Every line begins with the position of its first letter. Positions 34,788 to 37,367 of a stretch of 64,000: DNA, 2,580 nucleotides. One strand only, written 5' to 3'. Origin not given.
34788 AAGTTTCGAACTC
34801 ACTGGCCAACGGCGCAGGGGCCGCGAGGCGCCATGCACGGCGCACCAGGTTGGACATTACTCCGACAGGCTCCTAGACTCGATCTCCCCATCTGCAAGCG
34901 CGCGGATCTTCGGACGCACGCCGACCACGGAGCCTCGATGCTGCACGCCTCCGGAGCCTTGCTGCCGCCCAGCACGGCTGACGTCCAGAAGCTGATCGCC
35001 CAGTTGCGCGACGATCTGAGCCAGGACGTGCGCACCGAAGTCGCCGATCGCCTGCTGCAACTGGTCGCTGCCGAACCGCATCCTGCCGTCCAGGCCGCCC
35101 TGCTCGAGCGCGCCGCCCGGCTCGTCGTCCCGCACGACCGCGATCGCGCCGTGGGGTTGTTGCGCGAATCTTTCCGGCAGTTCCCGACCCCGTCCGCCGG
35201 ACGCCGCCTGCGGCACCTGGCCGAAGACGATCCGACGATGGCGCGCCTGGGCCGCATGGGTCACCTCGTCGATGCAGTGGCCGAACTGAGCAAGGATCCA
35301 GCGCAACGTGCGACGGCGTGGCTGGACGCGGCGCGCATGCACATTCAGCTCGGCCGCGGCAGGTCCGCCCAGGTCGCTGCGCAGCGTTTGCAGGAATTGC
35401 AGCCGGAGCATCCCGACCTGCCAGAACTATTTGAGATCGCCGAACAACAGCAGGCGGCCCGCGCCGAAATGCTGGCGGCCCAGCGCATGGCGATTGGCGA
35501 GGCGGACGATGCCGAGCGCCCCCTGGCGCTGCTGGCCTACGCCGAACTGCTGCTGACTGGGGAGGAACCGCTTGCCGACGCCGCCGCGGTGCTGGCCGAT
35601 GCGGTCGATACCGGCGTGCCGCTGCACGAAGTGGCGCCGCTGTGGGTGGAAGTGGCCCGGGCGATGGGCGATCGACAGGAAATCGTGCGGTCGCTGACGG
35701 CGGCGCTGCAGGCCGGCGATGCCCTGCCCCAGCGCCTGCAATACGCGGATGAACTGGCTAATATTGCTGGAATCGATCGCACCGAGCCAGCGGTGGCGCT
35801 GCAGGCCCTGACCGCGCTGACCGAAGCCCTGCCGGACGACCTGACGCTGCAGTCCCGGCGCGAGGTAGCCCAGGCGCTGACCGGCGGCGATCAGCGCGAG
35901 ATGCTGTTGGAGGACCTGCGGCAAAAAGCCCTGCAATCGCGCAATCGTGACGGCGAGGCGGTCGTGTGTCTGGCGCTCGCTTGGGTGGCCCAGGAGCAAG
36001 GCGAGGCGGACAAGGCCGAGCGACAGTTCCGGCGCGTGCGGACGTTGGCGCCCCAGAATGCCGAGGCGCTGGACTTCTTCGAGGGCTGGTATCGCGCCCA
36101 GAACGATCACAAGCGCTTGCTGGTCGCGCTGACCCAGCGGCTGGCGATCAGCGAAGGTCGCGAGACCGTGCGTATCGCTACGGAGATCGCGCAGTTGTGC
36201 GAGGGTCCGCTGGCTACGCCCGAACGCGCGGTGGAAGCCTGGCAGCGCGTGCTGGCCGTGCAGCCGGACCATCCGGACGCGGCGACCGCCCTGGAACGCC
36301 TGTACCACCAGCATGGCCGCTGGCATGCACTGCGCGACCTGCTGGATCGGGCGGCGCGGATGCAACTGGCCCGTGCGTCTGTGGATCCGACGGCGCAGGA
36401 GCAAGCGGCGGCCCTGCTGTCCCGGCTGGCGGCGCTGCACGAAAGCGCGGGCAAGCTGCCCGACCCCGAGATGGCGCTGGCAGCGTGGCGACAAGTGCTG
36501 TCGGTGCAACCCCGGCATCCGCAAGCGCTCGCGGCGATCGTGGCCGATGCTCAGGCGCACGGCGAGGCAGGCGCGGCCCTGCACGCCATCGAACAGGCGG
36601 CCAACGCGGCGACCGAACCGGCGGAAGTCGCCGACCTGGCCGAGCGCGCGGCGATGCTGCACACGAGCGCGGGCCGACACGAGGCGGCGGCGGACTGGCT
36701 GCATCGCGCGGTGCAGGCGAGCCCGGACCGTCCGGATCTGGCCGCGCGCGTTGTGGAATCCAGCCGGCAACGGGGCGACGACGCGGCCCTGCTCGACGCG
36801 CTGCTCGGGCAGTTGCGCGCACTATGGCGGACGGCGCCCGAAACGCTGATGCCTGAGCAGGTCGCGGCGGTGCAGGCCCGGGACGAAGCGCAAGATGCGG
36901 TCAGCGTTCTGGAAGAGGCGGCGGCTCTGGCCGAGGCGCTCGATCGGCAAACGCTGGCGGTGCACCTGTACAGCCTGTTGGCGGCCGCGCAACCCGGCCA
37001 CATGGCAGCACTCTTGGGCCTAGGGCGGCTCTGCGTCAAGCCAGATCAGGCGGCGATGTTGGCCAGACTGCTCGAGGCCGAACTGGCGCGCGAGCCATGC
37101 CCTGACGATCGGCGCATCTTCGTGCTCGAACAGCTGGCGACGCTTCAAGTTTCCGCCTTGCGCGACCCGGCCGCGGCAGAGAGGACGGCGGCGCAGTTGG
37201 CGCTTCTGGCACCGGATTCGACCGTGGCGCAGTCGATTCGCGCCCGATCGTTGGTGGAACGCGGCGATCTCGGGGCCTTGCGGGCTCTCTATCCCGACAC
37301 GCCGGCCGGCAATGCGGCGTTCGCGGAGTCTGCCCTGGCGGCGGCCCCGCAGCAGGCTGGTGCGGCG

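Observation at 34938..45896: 3,652-aa single-ORF all-helical TPR-like giant protein sitting directly upstream of argC-argB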

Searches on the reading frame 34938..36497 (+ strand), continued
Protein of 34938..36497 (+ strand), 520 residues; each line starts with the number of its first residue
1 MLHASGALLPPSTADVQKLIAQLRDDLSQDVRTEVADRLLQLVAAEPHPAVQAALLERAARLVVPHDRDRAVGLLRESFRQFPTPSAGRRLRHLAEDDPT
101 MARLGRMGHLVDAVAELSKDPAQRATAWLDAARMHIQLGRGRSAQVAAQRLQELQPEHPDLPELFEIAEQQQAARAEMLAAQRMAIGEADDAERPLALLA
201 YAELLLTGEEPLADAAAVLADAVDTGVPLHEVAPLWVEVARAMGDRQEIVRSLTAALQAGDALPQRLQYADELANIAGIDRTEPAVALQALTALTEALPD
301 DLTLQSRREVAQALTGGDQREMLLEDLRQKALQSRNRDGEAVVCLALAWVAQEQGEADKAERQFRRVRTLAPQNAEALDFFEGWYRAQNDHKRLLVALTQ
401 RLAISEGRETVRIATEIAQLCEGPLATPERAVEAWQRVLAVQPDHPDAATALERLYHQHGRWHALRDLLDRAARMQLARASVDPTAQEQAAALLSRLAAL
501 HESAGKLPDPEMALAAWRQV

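Call 78: find_encoding_contigs(protein=P0124, flank=10000, max_places=2)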
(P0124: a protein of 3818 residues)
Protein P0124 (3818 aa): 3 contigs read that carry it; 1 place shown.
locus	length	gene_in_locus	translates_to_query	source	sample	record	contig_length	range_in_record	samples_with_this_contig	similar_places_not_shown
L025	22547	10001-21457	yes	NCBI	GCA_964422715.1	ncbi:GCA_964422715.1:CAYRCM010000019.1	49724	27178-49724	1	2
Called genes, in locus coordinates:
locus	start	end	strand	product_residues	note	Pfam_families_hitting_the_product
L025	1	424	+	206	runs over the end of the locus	PF00117:GATase, PF07685:GATase_3 (faint)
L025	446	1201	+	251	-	PF00977:His_biosynth, PF01207:Dus (weak), PF00478:IMPDH (faint), PF02581:TMP-TENI (faint), PF05690:ThiG (faint), PF03060:NMO (weak)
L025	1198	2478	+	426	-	PF00977:His_biosynth, PF01502:PRA-CH, PF01503:PRA-PH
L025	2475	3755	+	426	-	PF00815:Histidinol_dh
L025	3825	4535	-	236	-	PF00561:Abhydrolase_1, PF12146:Hydrolase_4 (faint), PF12697:Abhydrolase_6 (weak)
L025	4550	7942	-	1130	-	PF20703:nSTAND1, PF10952:DUF2753 (faint), PF13424:TPR_12 (faint), PF13432:TPR_16 (faint), PF07719:TPR_2 (faint), PF13181:TPR_8 (faint), PF13428:TPR_14 (faint)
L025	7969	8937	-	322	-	PF13289:SIR2_2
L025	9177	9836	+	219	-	PF13699:eCIS_core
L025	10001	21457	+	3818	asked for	PF13174:TPR_6 (faint), PF13176:TPR_7 (faint), PF13428:TPR_14 (faint), PF07719:TPR_2 (faint), PF13181:TPR_8 (faint), PF13414:TPR_11 (faint), PF25064:ARM_TT21_5th (faint), PF14559:TPR_19 (weak), +3 more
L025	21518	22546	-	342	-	?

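Call 83: list_cluster_members(proteins=[P0082, P0084, P0090, P0092, P0118, P0152, P0169, P0176, P0187, P0178])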
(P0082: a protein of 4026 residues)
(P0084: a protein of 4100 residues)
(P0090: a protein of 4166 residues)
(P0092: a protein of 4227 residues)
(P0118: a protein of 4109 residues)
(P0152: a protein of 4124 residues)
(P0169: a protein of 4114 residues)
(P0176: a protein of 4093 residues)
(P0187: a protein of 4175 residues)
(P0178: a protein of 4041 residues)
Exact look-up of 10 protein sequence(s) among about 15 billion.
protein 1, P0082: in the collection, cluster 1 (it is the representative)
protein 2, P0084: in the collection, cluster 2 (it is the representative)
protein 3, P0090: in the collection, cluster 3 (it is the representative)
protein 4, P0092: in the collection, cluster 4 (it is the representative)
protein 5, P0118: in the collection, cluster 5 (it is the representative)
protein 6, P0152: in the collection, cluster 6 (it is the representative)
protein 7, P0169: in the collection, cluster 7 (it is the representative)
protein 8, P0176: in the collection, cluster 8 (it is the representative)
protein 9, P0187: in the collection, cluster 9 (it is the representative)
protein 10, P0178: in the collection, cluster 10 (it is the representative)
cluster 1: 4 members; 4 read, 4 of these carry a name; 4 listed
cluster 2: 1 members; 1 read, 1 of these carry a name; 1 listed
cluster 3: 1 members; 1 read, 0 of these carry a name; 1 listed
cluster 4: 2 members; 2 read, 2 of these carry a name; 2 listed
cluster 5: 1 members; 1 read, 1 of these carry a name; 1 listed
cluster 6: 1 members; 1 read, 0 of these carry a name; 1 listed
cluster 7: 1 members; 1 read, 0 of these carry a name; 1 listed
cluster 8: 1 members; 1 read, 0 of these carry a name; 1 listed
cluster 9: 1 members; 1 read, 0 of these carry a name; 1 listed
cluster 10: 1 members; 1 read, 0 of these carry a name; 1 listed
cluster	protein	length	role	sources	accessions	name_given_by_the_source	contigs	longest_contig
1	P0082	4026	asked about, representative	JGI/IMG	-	golgin subfamily B member 1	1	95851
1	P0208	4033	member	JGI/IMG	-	golgin subfamily B member 1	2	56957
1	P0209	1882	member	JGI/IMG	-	tetratricopeptide (TPR) repeat protein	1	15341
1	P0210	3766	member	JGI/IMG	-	golgin subfamily B member 1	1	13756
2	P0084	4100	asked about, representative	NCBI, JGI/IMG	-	tetratricopeptide (TPR) repeat protein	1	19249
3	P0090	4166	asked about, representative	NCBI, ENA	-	-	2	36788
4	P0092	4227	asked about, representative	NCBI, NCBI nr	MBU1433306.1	tetratricopeptide repeat protein [Myxococcota bacterium]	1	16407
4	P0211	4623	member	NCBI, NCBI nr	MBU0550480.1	tetratricopeptide repeat protein [Myxococcota bacterium]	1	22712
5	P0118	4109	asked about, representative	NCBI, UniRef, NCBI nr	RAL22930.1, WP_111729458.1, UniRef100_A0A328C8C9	hypothetical protein DL240_08540 [Lujinxingia litoralis] | Tetratricopeptide repeat protein n=1 Tax=Lujinxingia litoralis TaxID=2211119 ... | tetratricopeptide repeat protein [Lujinxingia litoralis]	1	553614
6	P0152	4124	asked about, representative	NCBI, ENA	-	-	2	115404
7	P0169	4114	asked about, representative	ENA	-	-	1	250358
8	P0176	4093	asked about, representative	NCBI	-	-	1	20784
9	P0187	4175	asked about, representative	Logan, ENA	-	-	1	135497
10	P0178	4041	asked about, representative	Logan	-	-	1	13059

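Call 84: find_encoding_contigs(protein=P0169, flank=10000, max_places=1)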
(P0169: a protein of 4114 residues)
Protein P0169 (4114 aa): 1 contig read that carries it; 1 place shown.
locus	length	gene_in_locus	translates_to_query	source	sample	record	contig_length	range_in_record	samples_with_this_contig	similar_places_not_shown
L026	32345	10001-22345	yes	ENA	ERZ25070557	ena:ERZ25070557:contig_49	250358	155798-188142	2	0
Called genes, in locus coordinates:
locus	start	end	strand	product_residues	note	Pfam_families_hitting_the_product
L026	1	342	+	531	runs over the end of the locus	PF07719:TPR_2 (faint), PF13432:TPR_16 (faint), PF14559:TPR_19 (faint)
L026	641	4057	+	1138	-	PF13428:TPR_14 (faint), PF14559:TPR_19 (faint), PF00515:TPR_1 (faint), PF07719:TPR_2 (faint), PF13424:TPR_12 (faint), PF13432:TPR_16 (faint), PF13174:TPR_6 (faint)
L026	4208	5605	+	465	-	-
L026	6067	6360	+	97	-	-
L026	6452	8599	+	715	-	PF00498:FHA, PF16697:Yop-YscD_cpl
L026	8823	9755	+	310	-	PF21033:RMD1-3 (faint), PF14559:TPR_19 (weak), PF14559:TPR_19 (weak), PF13432:TPR_16, PF14559:TPR_19 (weak), PF00515:TPR_1 (weak), PF13414:TPR_11 (weak), PF14559:TPR_19 (weak), +11 more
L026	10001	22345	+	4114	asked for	PF13424:TPR_12 (faint), PF13428:TPR_14 (faint), PF25064:ARM_TT21_5th (faint), PF00515:TPR_1 (faint), PF07719:TPR_2 (faint), PF13176:TPR_7 (weak), PF13371:TPR_9, PF14559:TPR_19 (weak), +6 more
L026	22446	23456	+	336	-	PF01636:APH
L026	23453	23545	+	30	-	-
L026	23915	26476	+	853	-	PF19310:TOP_N, PF01432:Peptidase_M3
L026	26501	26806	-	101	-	PF00702:Hydrolase (weak), PF13419:HAD_2, PF13242:Hydrolase_like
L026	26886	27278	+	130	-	PF13518:HTH_28 (weak), PF13551:HTH_29 (weak), PF13565:HTH_32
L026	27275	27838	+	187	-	PF13358:DDE_3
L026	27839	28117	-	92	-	PF00702:Hydrolase (faint), PF13419:HAD_2 (faint)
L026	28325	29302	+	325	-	PF00027:cNMP_binding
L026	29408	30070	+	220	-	-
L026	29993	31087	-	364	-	PF02628:COX15-CtaA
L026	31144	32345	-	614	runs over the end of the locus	PF00069:Pkinase, PF07714:PK_Tyr_Ser-Thr, PF03109:ABC1, PF14531:Kinase-like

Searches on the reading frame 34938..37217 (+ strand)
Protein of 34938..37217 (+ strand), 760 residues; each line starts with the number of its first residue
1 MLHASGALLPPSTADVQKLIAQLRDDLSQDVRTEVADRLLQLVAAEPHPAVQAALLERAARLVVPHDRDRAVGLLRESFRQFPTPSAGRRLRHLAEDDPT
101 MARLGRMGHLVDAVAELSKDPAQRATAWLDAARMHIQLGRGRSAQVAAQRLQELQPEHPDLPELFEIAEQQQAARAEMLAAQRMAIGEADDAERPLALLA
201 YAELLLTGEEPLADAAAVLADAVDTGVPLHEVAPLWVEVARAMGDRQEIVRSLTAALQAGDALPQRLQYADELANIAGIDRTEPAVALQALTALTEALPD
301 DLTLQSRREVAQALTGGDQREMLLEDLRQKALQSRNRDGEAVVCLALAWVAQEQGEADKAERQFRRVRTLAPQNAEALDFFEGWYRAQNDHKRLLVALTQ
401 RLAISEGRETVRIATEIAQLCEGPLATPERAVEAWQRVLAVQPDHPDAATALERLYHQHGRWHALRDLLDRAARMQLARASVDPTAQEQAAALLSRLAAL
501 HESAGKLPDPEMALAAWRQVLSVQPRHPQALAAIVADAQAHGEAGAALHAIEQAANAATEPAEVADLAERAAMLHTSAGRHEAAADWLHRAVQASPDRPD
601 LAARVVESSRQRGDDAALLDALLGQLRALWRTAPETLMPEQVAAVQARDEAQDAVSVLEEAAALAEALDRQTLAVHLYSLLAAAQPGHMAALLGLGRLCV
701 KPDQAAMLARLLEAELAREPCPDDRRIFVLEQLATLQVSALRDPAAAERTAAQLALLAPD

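Call 79: predict_structure(alignment_id=A6)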
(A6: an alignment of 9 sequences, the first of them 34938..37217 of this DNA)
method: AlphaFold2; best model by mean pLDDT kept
length: 760 residues; sequences in the alignment: 9
mean_pLDDT: 88.8   pTM: 0.57
mean pLDDT of the five models: 88.8, 87.2, 87.2, 86.8, 85.8
residues with pLDDT >= 90: 471; 70-90: 251; 50-70: 26; < 50: 12
segments of 3 or more residues with pLDDT < 50: 1-11
pLDDT, mean of each block of 10 residues (from residue 1): 36 59 59 82 77 89 87 90 89 83 80 93 94 93 96 95 97 95 94 93 90 92 90 89 90 90 85 91 94 93 94 92 96 93 96 93 94 90 93 93 86 95 93 94 88 94 94 90 89 95 91 95 93 93 90 93 94 90 91 90 91 90 91 87 73 84 94 93 88 89 87 84 86 88 88 80
secondary structure, 60 per line:
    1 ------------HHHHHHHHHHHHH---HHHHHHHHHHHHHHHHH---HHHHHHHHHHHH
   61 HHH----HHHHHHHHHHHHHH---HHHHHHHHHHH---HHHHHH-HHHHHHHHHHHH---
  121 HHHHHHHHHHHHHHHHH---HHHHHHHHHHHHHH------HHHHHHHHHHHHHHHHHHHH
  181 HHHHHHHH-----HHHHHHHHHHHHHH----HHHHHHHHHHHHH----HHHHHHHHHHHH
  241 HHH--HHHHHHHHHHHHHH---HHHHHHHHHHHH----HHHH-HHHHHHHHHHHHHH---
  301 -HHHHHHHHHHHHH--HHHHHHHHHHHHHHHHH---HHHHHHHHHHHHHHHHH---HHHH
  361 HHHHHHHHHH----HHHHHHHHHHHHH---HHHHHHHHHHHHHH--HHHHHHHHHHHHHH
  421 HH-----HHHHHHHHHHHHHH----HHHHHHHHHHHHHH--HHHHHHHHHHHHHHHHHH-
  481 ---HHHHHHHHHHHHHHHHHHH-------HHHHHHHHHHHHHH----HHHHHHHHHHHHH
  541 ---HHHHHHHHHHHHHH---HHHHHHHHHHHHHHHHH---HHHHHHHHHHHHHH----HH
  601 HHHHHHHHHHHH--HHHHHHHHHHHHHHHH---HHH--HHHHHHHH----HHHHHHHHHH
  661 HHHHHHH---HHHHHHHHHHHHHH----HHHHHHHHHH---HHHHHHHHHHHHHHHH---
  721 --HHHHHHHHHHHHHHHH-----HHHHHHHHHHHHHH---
elements in order (helices of 4 or more, strands of 3 or more residues): H13-25 H29-45 H49-63 H68-81 H85-95 H99-104 H106-117 H121-137 H141-154 H161-188 H194-207 H212-224 H229-243 H246-259 H263-274 H279-282 H284-297 H302-314 H317-333 H337-353 H357-370 H375-387 H391-404 H407-422 H428-441 H446-459 H462-479 H484-502 H510-523 H528-540 H544-557 H561-577 H581-594 H599-612 H615-630 H639-646 H651-667 H671-684 H689-698 H702-717 H723-738 H744-757

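Call 91: fold_search(model_id=the predicted structure, library=pdb)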
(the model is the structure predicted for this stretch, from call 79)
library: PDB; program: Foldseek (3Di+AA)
matches with E <= 10: 1559; with E <= 0.001: 273
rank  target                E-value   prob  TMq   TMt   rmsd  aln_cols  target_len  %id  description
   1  9rtt_Q                4.3e-10  1.00  0.15  0.13  29.5       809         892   13  Activated Elongation Complex with IWS1 and ELOF1 (released 2025-09-03)
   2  9hvq_Q                2.0e-09  1.00  0.15  0.13  29.3       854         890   13  Structure of the transcribing Pol II-DSIF-PAF-SPT6-RECQL5 complex (released 2025-07-16)
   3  7xn7_q                2.1e-09  1.00  0.22  0.19  31.3       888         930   11  RNA polymerase II elongation complex containing Spt4/5, Elf1, Spt6, Spn1 and Paf1C (released 2022-09-07)
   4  4buj_B                3.2e-09  1.00  0.17  0.11  42.0      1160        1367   10  Crystal structure of the S. cerevisiae Ski2-3-8 complex (released 2013-08-28)
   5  8q9t_E                5.4e-09  1.00  0.16  0.13  33.8       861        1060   12  CryoEM structure of a S. Cerevisiae Ski238 complex bound to RNA (released 2023-11-29)
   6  8bbg_D                6.0e-09  1.00  0.18  0.12  32.3       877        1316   16  Structure of the IFT-A complex; anterograde IFT-A train model (released 2022-12-21)
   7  8fgw_D                8.5e-09  1.00  0.20  0.13  32.1      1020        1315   12  Human IFT-A complex structures provide molecular insights into ciliary transport (released 2023-02-22)
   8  8qpe_N                1.9e-08  1.00  0.16  0.15  31.3       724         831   15  Cryo-EM Structure of Pre-B-like Complex (core part) (released 2024-05-22)
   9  8h6j_4G               2.0e-08  1.00  0.15  0.15  36.4       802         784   14  Cryo-EM structure of human exon-defined spliceosome in the mature pre-B state. (released 2024-05-01)
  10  8qxd_N                2.3e-08  1.00  0.16  0.15  35.5       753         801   14  Cryo-EM structure of the cross-exon pre-B complex (released 2024-05-22)
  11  7qds_B                2.6e-08  1.00  0.19  0.15  25.9       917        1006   14  Apo human SKI complex in the open state (released 2022-02-02)
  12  4buj_F                2.6e-08  1.00  0.16  0.11  33.7       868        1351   13  Crystal structure of the S. cerevisiae Ski2-3-8 complex (released 2013-08-28)
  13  6af0_A                2.7e-08  1.00  0.17  0.15  28.2       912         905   12  Structure of Ctr9, Paf1 and Cdc73 ternary complex from Myceliophthora thermophila (released 2018-09-19)
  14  7qdr_B                3.1e-08  1.00  0.19  0.13  29.8       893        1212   14  Apo human SKI complex in the closed state (released 2022-02-02)
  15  7yeh_A                3.2e-08  1.00  0.19  0.15  29.5       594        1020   16  Cryo-EM structure of human OGT-OGA complex (released 2023-07-12)
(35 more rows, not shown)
